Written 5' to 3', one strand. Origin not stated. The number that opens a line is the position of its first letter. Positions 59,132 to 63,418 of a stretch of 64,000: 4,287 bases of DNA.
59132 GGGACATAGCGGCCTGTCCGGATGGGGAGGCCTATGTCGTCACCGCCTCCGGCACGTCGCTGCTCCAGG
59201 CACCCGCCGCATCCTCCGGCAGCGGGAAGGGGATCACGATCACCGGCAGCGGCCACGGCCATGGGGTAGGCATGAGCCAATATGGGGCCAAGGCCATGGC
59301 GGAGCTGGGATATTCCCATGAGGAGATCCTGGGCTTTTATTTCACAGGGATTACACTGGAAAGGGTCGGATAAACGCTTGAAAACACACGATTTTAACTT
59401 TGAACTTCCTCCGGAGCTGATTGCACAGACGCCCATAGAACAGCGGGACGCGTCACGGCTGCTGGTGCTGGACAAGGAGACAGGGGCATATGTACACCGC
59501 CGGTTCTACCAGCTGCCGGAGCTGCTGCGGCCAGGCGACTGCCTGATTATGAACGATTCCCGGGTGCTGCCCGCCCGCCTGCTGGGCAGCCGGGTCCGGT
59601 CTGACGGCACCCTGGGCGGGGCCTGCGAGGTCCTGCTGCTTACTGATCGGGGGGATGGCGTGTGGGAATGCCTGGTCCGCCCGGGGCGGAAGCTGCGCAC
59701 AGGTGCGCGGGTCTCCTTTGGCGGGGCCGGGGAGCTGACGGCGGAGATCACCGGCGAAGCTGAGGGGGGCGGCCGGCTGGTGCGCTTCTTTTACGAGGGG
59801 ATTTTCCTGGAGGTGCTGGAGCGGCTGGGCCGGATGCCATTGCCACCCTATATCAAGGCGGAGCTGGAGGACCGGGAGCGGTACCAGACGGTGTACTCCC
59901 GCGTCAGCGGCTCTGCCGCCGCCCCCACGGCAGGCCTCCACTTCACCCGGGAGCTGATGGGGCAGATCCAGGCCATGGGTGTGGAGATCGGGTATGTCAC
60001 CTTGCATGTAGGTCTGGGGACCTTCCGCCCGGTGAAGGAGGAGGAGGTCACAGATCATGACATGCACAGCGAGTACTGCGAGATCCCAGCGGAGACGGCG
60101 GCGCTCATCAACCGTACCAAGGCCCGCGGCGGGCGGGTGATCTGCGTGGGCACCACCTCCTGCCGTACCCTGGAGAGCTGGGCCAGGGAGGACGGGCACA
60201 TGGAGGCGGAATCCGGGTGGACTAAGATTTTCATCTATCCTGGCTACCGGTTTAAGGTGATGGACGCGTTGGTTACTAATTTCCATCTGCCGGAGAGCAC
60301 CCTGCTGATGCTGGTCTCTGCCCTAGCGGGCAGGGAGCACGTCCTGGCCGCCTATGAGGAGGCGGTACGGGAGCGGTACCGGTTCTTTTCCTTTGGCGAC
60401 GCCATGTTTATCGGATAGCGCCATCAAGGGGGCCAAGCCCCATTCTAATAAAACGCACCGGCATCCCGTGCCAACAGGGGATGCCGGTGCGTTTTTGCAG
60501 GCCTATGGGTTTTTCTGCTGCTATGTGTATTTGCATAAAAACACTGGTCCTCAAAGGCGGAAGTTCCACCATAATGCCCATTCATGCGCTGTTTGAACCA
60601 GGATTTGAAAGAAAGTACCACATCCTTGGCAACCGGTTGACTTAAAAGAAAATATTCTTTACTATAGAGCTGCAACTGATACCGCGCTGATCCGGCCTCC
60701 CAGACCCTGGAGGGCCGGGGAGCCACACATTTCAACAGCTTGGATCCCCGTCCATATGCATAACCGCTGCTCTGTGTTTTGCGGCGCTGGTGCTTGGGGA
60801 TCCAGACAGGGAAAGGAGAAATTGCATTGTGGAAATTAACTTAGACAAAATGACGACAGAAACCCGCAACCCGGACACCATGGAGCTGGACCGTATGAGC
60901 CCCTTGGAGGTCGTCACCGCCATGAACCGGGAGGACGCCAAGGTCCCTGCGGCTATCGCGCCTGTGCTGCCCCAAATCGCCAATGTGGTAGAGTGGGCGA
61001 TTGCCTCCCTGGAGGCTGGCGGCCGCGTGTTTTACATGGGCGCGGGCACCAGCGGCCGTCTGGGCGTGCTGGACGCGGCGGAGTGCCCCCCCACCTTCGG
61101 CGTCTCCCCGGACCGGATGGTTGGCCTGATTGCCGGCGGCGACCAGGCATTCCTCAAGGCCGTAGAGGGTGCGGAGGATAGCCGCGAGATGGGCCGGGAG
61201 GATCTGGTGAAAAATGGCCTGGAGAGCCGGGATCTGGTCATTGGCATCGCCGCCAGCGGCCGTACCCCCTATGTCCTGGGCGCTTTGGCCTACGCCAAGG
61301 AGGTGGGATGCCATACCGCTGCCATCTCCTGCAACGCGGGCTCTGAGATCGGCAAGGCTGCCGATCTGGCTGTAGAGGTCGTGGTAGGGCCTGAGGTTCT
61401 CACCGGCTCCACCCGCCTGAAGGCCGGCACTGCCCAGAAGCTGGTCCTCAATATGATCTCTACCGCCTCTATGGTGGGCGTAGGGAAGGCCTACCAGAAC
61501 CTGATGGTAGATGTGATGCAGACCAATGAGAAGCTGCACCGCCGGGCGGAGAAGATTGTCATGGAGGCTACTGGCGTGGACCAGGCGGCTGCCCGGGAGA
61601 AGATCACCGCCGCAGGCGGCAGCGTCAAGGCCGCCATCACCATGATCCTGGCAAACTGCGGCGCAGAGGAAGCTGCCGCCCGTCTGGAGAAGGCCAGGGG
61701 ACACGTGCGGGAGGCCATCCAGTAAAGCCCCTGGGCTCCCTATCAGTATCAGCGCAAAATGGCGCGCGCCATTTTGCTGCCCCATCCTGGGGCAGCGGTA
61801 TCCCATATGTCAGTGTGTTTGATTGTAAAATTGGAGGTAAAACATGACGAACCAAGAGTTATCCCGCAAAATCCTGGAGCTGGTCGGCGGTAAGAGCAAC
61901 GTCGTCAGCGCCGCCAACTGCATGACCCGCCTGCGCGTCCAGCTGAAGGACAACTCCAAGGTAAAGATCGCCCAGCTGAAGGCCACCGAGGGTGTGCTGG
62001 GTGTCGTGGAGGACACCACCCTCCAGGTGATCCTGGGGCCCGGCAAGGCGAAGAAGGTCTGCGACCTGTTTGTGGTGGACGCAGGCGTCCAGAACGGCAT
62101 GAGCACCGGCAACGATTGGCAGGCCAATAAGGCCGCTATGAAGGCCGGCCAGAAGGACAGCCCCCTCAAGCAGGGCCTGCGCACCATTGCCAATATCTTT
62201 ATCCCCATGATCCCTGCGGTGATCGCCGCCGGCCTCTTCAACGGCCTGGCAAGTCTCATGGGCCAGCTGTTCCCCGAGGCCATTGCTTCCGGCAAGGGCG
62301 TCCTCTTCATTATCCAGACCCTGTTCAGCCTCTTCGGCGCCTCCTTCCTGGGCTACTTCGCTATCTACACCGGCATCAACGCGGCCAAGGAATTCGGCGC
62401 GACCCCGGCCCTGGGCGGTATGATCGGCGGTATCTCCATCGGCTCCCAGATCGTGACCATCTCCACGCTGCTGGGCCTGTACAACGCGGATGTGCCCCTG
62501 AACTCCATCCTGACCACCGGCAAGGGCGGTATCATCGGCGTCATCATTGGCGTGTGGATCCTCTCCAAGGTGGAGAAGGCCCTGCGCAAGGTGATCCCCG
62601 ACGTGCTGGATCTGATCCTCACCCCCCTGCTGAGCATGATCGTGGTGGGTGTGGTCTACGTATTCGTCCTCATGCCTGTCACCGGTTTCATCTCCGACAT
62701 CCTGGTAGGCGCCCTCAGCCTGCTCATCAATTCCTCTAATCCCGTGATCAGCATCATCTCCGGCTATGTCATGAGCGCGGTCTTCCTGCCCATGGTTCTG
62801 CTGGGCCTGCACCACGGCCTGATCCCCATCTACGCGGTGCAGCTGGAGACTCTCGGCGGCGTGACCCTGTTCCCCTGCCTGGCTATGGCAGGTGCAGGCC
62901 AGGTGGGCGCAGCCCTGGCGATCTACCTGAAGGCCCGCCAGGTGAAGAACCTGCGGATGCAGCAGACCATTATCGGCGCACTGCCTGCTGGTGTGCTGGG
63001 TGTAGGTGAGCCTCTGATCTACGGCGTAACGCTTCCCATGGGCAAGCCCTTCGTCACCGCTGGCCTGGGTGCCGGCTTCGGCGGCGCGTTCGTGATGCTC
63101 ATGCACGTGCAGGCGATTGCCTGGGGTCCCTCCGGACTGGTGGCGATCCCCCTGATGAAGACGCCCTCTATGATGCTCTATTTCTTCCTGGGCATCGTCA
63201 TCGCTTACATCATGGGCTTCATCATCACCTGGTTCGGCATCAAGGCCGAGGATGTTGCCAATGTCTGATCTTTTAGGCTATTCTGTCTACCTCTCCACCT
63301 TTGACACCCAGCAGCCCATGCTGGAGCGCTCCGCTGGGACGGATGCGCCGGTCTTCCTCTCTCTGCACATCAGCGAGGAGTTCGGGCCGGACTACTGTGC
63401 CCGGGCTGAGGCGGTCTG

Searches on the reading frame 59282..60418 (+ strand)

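Call 59: search_protein_families(library=pfam, proteins=[window:59282-60418:+], max_evalue=0.0001)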
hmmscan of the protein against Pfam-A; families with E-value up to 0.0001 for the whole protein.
window:59282-60418:+ (378 aa): 1 family
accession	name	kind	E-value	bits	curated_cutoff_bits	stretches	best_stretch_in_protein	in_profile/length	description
PF02547.20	Queuosine_synth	-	5.8e-141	469.7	25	1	36-377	2-322/322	Queuosine biosynthesis protein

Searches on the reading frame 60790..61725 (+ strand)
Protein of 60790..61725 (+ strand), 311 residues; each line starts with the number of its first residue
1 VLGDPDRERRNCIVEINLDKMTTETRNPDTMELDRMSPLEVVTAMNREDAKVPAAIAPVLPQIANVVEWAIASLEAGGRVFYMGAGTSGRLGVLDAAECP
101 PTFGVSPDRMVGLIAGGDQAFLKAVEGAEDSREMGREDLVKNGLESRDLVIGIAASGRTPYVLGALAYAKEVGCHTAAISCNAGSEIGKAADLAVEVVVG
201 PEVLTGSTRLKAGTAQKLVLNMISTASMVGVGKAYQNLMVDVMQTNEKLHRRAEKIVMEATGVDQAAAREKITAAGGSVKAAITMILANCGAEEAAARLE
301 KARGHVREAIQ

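Call 59: search_protein_families(library=pfam, proteins=[window:60790-61725:+], max_evalue=0.0001)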
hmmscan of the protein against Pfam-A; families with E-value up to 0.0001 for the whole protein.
window:60790-61725:+ (311 aa): 5 families
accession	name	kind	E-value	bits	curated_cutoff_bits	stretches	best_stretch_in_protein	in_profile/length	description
PF22645.1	GKRP_SIS_N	-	4e-20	72.1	27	1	63-169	2-112/113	Glucokinase regulatory protein N-terminal SIS domain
PF01380.27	SIS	-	5e-10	39.7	25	1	143-223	50-128/131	SIS domain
PF22198.1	GKRP_SIS_2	-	2.6e-07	31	27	1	62-123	6-68/191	Glucokinase regulatory protein, second SIS domain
PF13580.11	SIS_2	-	8.2e-07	29.6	27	1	62-180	20-137/138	SIS domain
PF20741.3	GKRP-like_C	-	2.9e-06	28.2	27.7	1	236-272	1-37/100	C-terminal lid domain of glucokinase regulatory protein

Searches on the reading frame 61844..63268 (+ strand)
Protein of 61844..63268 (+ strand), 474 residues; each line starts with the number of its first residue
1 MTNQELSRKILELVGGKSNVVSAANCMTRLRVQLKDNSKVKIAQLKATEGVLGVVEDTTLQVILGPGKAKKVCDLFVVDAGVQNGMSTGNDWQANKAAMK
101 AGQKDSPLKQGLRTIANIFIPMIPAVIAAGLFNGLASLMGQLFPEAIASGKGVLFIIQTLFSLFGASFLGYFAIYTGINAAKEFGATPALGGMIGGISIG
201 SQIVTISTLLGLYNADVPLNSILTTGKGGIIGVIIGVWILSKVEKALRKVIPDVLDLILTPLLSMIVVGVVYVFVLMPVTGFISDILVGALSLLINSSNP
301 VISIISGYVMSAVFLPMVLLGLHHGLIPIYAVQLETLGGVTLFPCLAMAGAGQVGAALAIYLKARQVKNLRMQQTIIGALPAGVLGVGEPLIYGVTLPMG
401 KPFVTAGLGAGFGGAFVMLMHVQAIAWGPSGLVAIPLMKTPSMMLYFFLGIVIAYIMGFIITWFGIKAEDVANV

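Call 57: search_protein_families(library=pfam, proteins=[window:61844-63268:+], max_evalue=0.00001)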
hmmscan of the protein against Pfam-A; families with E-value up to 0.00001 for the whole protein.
window:61844-63268:+ (474 aa): 2 families
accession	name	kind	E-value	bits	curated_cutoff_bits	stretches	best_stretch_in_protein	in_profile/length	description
PF02378.23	PTS_EIIC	-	4.5e-29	102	30.7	1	117-408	2-317/319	Phosphotransferase system, EIIC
PF00367.25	PTS_EIIB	-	1.7e-15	56.6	27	1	8-40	1-33/34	phosphotransferase system, EIIB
